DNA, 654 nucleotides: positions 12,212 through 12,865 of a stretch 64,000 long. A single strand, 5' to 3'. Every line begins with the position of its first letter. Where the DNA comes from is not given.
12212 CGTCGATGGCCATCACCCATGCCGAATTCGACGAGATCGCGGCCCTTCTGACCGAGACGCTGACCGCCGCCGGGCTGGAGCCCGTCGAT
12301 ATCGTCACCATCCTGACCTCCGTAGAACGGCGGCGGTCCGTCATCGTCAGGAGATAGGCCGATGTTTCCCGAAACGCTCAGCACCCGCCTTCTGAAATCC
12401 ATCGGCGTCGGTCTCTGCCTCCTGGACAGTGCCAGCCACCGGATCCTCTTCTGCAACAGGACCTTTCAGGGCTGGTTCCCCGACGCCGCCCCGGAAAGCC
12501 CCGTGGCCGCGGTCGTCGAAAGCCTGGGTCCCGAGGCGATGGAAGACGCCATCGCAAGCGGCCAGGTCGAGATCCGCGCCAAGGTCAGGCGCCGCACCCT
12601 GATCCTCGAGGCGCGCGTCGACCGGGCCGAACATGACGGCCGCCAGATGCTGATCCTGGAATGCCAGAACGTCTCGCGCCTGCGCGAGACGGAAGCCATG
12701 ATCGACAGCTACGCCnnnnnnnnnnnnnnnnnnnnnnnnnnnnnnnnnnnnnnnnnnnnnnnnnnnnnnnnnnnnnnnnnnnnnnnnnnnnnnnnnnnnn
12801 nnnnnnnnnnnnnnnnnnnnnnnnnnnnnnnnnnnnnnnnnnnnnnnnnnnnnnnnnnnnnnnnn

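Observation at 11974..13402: Truncated haemoglobin translationally coupled to a PAS-like class III nucleotidyl cyclase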

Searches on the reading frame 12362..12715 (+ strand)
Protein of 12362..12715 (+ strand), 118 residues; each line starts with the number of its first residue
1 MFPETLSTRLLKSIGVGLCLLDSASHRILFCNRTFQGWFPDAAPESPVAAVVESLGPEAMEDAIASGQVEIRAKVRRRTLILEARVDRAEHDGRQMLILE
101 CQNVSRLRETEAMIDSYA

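Call 47: predict_structure(alignment_id=A4)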
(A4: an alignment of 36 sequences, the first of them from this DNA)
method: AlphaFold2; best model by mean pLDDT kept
length: 118 residues; sequences in the alignment: 36
mean_pLDDT: 91.8   pTM: 0.81
mean pLDDT of the five models: 91.8, 90.8, 89.7, 88.0, 87.3
residues with pLDDT >= 90: 98; 70-90: 18; 50-70: 2; < 50: 0
segments of 3 or more residues with pLDDT < 50: none
pLDDT, mean of each block of 10 residues (from residue 1): 70 88 96 95 96 93 95 94 96 95 93 89
secondary structure, 60 per line:
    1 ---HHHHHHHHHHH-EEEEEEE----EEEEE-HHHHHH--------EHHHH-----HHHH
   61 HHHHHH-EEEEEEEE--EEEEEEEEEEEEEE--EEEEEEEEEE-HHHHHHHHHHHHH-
elements in order: H4-14 E16-22 E27-31 H33-38 H48-51 H57-66 E68-75 E78-91 E94-103 H105-117

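Call 49: search_protein_representatives(alignment_id=A4)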
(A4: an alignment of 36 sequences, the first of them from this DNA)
Query: 36 sequences, 118 profile positions. Proteins with E-value up to 0.001 (for the whole library): 223; up to 1e-10: 68; up to 1e-30: 6. The best 150 are listed.
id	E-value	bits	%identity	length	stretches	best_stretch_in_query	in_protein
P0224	1.0e-35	138.6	-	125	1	1-118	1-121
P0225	3.1e-35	137.0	-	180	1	1-118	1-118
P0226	1.2e-34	135.2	-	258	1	1-118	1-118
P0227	3.5e-34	133.7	-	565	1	1-118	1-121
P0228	2.4e-33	131.0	-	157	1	1-118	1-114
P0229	1.7e-31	124.9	-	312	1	1-118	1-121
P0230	1.8e-30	121.7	-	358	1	5-118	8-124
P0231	1.4e-29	118.8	-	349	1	4-118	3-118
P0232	2.9e-28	114.6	-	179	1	1-118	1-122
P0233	2.1e-26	108.6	-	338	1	1-118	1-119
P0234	1.2e-24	102.9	-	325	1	25-118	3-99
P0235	8.3e-24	100.2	-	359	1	1-118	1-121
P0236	2.3e-23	98.7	-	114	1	1-110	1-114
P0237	3.0e-23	98.4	-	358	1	1-118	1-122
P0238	3.5e-23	98.2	-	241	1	3-118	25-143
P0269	1.7e-12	63.7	-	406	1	12-118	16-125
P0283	2.4e-11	60.0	-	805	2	11-118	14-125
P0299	3.1e-10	56.4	-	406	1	8-118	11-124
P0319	1.6e-08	50.9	-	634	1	2-118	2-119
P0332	1.9e-07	47.4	-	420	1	7-117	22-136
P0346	1.0e-06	45.1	-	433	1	19-118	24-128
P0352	1.3e-06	44.8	-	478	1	10-118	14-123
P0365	9.2e-06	42.0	-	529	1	7-118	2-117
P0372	1.9e-05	40.9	-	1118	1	1-118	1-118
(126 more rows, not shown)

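Call 50: search_protein_families(library=pfam, proteins=[P0227, P0283, P0319, P0365, P0352, P0372, P0269, P0299, P0346, P0332], max_evalue=0.001)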
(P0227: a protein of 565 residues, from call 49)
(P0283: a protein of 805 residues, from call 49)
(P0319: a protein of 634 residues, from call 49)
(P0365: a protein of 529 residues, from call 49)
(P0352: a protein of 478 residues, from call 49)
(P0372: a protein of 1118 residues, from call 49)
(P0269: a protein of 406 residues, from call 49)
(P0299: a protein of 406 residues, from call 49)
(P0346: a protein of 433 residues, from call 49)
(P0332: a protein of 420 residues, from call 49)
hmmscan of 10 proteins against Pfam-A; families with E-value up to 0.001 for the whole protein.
P0227 (565 aa): 4 families
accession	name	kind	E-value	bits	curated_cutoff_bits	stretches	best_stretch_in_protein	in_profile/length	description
PF02518.31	HATPase_c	-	5.4e-31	107.7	26.4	1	438-550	2-109/111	Histidine kinase-, DNA gyrase B-, and HSP90-like ATPase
PF00512.31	HisKA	-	6.5e-20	71.4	26.9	1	323-391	1-66/66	His Kinase A (phospho-acceptor) domain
PF13185.12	GAF_2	-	1.2e-12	48.7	28.6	1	156-302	3-136/136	GAF domain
PF01590.32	GAF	-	1.4e-08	35.8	22.4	1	160-298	14-130/133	GAF domain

P0283 (805 aa): 4 families
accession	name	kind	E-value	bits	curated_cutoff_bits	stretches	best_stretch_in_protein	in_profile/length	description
PF00072.30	Response_reg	-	2.9e-46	156.7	30.2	2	556-664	1-110/111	Response regulator receiver domain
PF02518.31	HATPase_c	-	2.2e-31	109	26.4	1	412-524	2-109/111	Histidine kinase-, DNA gyrase B-, and HSP90-like ATPase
PF12860.13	PAS_7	-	1.1e-25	90.4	27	1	160-274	1-114/115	PAS fold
PF00512.31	HisKA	-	2.4e-19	69.5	26.9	1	298-365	2-66/66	His Kinase A (phospho-acceptor) domain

P0319 (634 aa): 7 families
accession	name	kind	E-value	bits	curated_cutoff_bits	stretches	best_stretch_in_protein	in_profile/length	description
PF02518.31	HATPase_c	-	5.5e-23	82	26.4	1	379-487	1-109/111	Histidine kinase-, DNA gyrase B-, and HSP90-like ATPase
PF00072.30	Response_reg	-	6.2e-20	71.9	30.2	1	514-624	2-110/111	Response regulator receiver domain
PF08448.16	PAS_4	-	1.4e-14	54.7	23.1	1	146-251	3-109/110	PAS fold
PF00512.31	HisKA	-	8.4e-11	42.2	26.9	1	273-334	2-63/66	His Kinase A (phospho-acceptor) domain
PF13188.13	PAS_8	-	4.1e-09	36.5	21.8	1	139-193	2-53/65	PAS domain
PF00989.32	PAS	-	6.3e-09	36.3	22.6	1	140-207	3-71/113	PAS fold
PF13426.13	PAS_9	-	0.00027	21.6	27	0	150-206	3-59/103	PAS domain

P0365 (529 aa): 4 families
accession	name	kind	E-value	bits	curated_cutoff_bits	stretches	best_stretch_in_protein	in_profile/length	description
PF01627.28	Hpt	-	1.3e-11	45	24.6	1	281-348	3-72/84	Hpt domain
PF08448.16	PAS_4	-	7.3e-05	23.4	23.1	0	145-254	1-108/110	PAS fold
PF13188.13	PAS_8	-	0.00015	21.9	21.8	0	142-160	4-23/65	PAS domain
PF00989.32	PAS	-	0.00031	21.1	22.6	0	140-175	2-36/113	PAS fold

P0352 (478 aa): 1 family
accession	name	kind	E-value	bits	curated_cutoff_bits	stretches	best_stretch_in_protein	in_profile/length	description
PF02518.31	HATPase_c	-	6.7e-25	88.1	26.4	1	261-366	4-109/111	Histidine kinase-, DNA gyrase B-, and HSP90-like ATPase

P0372 (1118 aa): 4 families
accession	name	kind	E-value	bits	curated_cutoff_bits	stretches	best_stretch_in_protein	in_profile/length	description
PF02518.31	HATPase_c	-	9.8e-18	65.1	26.4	1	969-1109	3-109/111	Histidine kinase-, DNA gyrase B-, and HSP90-like ATPase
PF01627.28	Hpt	-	1.3e-15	57.8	24.6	1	301-380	13-82/84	Hpt domain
PF25296.1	Decapeptide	-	3.2e-08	33.8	45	0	502-568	3-69/74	Decapeptide repeat region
PF08448.16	PAS_4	-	3.1e-05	24.6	23.1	0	220-261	69-110/110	PAS fold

P0269 (406 aa): 1 family
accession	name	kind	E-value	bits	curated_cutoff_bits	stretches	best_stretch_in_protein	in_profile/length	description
PF07228.17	SpoIIE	-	3.7e-48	164.5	25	1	213-403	2-191/192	Stage II sporulation protein E (SpoIIE)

P0299 (406 aa): 2 families
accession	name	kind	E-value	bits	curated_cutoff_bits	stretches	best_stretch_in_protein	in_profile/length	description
PF02518.31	HATPase_c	-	2.1e-15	57.5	26.4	1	302-405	4-109/111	Histidine kinase-, DNA gyrase B-, and HSP90-like ATPase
PF00512.31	HisKA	-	3.2e-07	30.7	26.9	1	171-258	2-65/66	His Kinase A (phospho-acceptor) domain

P0346 (433 aa): 1 family
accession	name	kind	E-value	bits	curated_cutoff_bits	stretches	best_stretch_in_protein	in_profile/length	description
PF00211.25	Guanylate_cyc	-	1.1e-30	107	21.9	1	185-368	7-182/183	Adenylate and Guanylate cyclase catalytic domain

P0332 (420 aa): 3 families
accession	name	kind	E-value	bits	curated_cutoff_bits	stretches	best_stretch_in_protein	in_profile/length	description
PF02518.31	HATPase_c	-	1.3e-28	100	26.4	1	275-391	2-110/111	Histidine kinase-, DNA gyrase B-, and HSP90-like ATPase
PF00512.31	HisKA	-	1.5e-20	73.5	26.9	1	160-228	1-66/66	His Kinase A (phospho-acceptor) domain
PF13188.13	PAS_8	-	0.0001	22.5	21.8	0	26-74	7-53/65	PAS domain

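Call 51: fold_search(model_id=the predicted structure, library=pdb)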
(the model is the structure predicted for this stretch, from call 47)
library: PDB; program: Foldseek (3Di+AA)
matches with E <= 10: 1367; with E <= 0.001: 99
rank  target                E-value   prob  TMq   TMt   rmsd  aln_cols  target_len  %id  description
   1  6gg9_A                3.6e-06  1.00  0.64  0.58   4.3       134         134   16  Crystal structures of a short blue light photoreceptor protein PpSB1-LOV mutant (dark state) - R61H/R66I (released 2018-07-25)
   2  6gg9_C                4.8e-06  1.00  0.72  0.65   3.7       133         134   16  Crystal structures of a short blue light photoreceptor protein PpSB1-LOV mutant (dark state) - R61H/R66I (released 2018-07-25)
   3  7r4s_C                5.4e-06  1.00  0.73  0.66   3.7       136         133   15  Crystal structure of PpSB1-LOV-I48T mutant (dark state) (released 2022-12-21)
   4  4gcz_A                6.1e-06  1.00  0.70  0.26   3.9       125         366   13  Structure of a blue-light photoreceptor (released 2013-06-19)
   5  5j3w_A                7.8e-06  1.00  0.66  0.60   4.2       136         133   15  Crystal structures reveal signaling states of a short blue light photoreceptor protein PpSB1-LOV (dark state) (released 2016-06-22)
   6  6gg9_B                9.3e-06  1.00  0.64  0.58   4.4       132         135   17  Crystal structures of a short blue light photoreceptor protein PpSB1-LOV mutant (dark state) - R61H/R66I (released 2018-07-25)
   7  4gcz_B                9.9e-06  1.00  0.71  0.26   3.8       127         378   12  Structure of a blue-light photoreceptor (released 2013-06-19)
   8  8a33                  9.9e-06  1.00  0.69  0.62   4.0       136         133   15  Crystal structure of PpSB1-LOV-K117E mutant (light state) (released 2023-07-05)
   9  7r4s_D                1.4e-05  1.00  0.71  0.64   3.9       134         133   16  Crystal structure of PpSB1-LOV-I48T mutant (dark state) (released 2022-12-21)
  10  7r56                  1.4e-05  1.00  0.67  0.59   4.2       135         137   16  Crystal structure of PpSB1-LOV-I48T mutant (light state) (released 2022-12-21)
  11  7a6p_A                1.4e-05  1.00  0.56  0.47   5.6       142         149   16  Structural determinants underlying the adduct lifetime in a short LOV protein PpSB2-LOV (released 2021-03-10)
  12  3sw1_A                1.6e-05  1.00  0.68  0.61   4.0       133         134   16  Structure of a full-length bacterial LOV protein (released 2012-02-15)
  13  5luv_A                1.7e-05  1.00  0.74  0.67   3.6       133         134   16  Short LOV protein W619_1 in apo-state (released 2017-02-22)
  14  9a5d_A                1.7e-05  1.00  0.72  0.16   4.3       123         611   12  Integrative model of WALK-YYCH by crosslinking MS and deep learning (released 2024-09-18)
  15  8a36_C                1.8e-05  1.00  0.67  0.61   4.1       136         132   13  Crystal structure of PpSB1-LOV-K117E mutant (dark state), monoclinic form (released 2023-07-05)
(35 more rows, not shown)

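Call 52: find_encoding_contigs(protein=P0227, flank=4000, max_places=4)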
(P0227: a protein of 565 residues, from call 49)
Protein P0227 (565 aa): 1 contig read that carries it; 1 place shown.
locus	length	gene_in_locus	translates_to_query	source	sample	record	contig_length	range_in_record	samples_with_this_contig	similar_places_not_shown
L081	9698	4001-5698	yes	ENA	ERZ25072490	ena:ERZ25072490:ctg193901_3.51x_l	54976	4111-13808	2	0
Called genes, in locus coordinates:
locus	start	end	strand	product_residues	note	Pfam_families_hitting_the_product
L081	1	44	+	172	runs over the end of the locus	-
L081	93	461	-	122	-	-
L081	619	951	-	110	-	-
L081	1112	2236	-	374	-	PF00657:Lipase_GDSL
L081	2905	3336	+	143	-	PF04828:GFA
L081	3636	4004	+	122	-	PF01152:Bac_globin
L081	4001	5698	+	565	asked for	PF01590:GAF, PF13185:GAF_2, PF00512:HisKA, PF02518:HATPase_c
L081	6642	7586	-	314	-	PF00892:EamA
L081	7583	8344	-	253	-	PF03807:F420_oxidored, PF14748:P5CR_dimer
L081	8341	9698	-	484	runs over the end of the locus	PF02310:B12-binding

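Call 55: find_encoding_contigs(protein=P0269, flank=3000, max_places=3)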
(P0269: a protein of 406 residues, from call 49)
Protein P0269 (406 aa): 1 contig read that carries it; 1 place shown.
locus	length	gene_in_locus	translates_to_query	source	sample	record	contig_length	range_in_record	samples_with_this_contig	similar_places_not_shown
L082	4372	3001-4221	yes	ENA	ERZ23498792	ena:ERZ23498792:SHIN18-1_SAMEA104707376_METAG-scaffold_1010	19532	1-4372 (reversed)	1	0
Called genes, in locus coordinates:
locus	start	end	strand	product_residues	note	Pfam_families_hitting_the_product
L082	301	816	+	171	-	-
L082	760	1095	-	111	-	PF00543:P-II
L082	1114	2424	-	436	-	PF00909:Ammonium_transp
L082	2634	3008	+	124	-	PF01152:Bac_globin, PF11563:Protoglobin (faint)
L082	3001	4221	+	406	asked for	PF07228:SpoIIE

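Call 56: find_encoding_contigs(protein=P0283, flank=3000, max_places=3)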
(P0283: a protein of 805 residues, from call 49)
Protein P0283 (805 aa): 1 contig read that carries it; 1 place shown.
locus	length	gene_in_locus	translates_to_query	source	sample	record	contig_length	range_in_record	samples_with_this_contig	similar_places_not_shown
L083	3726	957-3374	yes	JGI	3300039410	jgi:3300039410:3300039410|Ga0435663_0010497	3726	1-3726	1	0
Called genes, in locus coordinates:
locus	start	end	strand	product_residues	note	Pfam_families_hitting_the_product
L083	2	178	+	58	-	?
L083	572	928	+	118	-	PF01152:Bac_globin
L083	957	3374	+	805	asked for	PF12860:PAS_7, PF00512:HisKA, PF02518:HATPase_c, PF00072:Response_reg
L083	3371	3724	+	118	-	?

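Call 57: find_encoding_contigs(protein=P0332, flank=3000, max_places=3)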
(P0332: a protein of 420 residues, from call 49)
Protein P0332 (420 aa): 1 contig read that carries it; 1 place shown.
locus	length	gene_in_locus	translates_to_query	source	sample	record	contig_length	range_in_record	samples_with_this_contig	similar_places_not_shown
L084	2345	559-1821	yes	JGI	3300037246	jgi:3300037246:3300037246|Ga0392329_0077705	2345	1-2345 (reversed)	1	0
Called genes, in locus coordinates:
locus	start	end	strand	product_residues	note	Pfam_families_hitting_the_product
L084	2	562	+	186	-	PF00072:Response_reg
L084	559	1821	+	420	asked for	PF00512:HisKA, PF02518:HATPase_c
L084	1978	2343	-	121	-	?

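Call 58: find_encoding_contigs(protein=P0346, flank=3000, max_places=3)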
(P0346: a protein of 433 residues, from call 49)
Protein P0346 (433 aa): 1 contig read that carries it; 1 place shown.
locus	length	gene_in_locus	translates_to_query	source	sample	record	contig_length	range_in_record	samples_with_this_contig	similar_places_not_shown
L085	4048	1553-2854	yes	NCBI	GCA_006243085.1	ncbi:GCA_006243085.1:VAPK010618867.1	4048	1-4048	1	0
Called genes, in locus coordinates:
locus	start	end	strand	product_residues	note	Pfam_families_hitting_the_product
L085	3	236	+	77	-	?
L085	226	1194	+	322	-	PF13424:TPR_12 (faint), PF14559:TPR_19 (faint)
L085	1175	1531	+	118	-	PF01152:Bac_globin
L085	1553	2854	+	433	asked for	PF00211:Guanylate_cyc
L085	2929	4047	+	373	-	?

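Call 59: find_encoding_contigs(protein=P0319, flank=3000, max_places=3)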
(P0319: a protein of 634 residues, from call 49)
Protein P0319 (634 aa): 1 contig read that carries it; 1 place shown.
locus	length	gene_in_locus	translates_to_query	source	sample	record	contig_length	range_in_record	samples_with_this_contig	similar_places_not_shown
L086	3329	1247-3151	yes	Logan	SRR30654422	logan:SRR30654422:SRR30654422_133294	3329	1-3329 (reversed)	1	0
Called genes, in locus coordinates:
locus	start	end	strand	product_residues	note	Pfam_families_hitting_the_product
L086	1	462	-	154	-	?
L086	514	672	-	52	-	-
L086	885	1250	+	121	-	PF01152:Bac_globin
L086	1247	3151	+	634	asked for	PF13188:PAS_8 (faint), PF00989:PAS (weak), PF08448:PAS_4, PF00512:HisKA, PF02518:HATPase_c, PF00072:Response_reg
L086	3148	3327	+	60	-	?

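Call 60: find_encoding_contigs(protein=P0365, flank=3000, max_places=3)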
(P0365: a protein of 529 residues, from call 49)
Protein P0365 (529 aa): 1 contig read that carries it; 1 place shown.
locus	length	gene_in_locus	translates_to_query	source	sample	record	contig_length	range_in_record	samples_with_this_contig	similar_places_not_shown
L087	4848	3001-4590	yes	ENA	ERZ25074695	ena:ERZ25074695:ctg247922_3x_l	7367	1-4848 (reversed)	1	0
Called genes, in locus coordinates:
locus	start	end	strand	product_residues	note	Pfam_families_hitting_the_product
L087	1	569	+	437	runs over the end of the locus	PF00158:Sigma54_activat, PF07728:AAA_5 (faint), PF14532:Sigma54_activ_2, PF25601:AAA_lid_14, PF02954:HTH_8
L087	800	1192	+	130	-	-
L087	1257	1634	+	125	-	PF00072:Response_reg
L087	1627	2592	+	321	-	PF13690:CheX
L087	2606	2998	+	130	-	PF01152:Bac_globin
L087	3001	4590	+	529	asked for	PF01627:Hpt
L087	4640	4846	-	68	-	?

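Call 63: find_encoding_contigs(protein=P0372, flank=3000, max_places=3)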
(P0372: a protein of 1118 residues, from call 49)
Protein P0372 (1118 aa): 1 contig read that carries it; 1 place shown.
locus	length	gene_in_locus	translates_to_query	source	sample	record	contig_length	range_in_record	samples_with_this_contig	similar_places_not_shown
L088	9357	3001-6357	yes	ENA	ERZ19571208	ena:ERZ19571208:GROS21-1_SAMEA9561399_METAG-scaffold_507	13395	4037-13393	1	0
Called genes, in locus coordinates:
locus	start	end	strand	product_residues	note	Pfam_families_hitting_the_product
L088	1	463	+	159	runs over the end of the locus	-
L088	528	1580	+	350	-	-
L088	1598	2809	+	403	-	-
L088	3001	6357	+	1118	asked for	PF01627:Hpt (weak), PF25296:Decapeptide (faint), PF02518:HATPase_c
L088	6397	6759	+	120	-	PF01152:Bac_globin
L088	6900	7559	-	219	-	PF13189:Cytidylate_kin2, PF13238:AAA_18 (weak), PF02224:Cytidylate_kin (weak)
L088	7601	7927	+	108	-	PF02686:GatC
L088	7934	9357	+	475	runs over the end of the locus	?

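Call 70: find_related_loci(query=A5, collection=metagenome_contigs, flank=4000)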
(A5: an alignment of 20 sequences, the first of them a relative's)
Query A5 (130 aa) in metagenome_contigs; peptide patterns used: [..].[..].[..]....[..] (x = any residue, [..] = any of these).
341 stretches matched a pattern; 276 encode a relative of the query (tblastn E <= 1e-3); the best 80 are kept; 80 distinct loci.
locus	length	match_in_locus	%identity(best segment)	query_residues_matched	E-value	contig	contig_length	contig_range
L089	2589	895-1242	51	1-116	2e-37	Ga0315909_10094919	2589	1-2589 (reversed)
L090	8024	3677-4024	47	1-116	4e-35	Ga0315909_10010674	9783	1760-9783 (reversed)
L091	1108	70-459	45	2-130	6e-36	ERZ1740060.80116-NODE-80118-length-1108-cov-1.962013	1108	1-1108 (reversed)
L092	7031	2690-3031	47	3-116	3e-33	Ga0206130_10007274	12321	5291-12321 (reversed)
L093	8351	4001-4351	43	3-119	2e-32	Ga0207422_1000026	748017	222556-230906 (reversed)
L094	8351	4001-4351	43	3-119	2e-32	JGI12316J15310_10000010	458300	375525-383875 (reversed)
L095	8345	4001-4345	43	2-116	3e-31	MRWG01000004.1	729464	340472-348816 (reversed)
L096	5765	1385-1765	39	2-130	2e-31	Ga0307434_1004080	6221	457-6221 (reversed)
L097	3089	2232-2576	42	2-116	5e-31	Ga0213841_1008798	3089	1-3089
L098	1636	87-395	50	1-103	5e-31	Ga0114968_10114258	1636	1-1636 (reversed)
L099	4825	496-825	44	1-110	1e-30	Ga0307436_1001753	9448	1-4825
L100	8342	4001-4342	43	3-116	2e-30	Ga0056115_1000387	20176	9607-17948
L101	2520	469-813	42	2-116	3e-30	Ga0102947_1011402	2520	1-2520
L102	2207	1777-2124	45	1-116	1e-30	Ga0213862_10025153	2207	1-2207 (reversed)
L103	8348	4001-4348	45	2-117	8e-30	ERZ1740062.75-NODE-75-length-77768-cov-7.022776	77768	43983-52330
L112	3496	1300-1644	43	2-116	2e-29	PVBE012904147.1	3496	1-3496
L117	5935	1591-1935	43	2-116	2e-29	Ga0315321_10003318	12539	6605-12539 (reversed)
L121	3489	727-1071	45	2-116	5e-29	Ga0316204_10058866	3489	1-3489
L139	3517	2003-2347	42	2-116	6e-28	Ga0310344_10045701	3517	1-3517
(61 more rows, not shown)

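Call 74: search_protein_families(library=pfam, alignment_id=A6, max_evalue=0.001)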
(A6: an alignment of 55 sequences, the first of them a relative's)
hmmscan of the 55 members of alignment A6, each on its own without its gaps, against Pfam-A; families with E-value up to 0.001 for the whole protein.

A. member 1, L089:1250-2452:+ (401 aa): 2 families
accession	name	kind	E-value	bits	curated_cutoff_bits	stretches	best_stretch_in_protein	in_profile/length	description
PF07228.17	SpoIIE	-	3.6e-21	76.4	25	1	203-399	5-189/192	Stage II sporulation protein E (SpoIIE)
PF13188.13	PAS_8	-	0.0003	21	21.8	0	17-59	12-54/65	PAS domain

B. families by the number of members that match (of 55 scanned): 6 families
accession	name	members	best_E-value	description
PF00211.25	Guanylate_cyc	48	3.2e-51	Adenylate and Guanylate cyclase catalytic domain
PF07701.20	HNOBA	26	7.2e-06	Heme NO binding associated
PF13188.13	PAS_8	7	5.4e-06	PAS domain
PF00990.26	GGDEF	3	1.2e-36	Diguanylate cyclase, GGDEF domain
PF07228.17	SpoIIE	2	3.6e-21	Stage II sporulation protein E (SpoIIE)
PF06580.19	His_kinase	1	2e-16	Histidine kinase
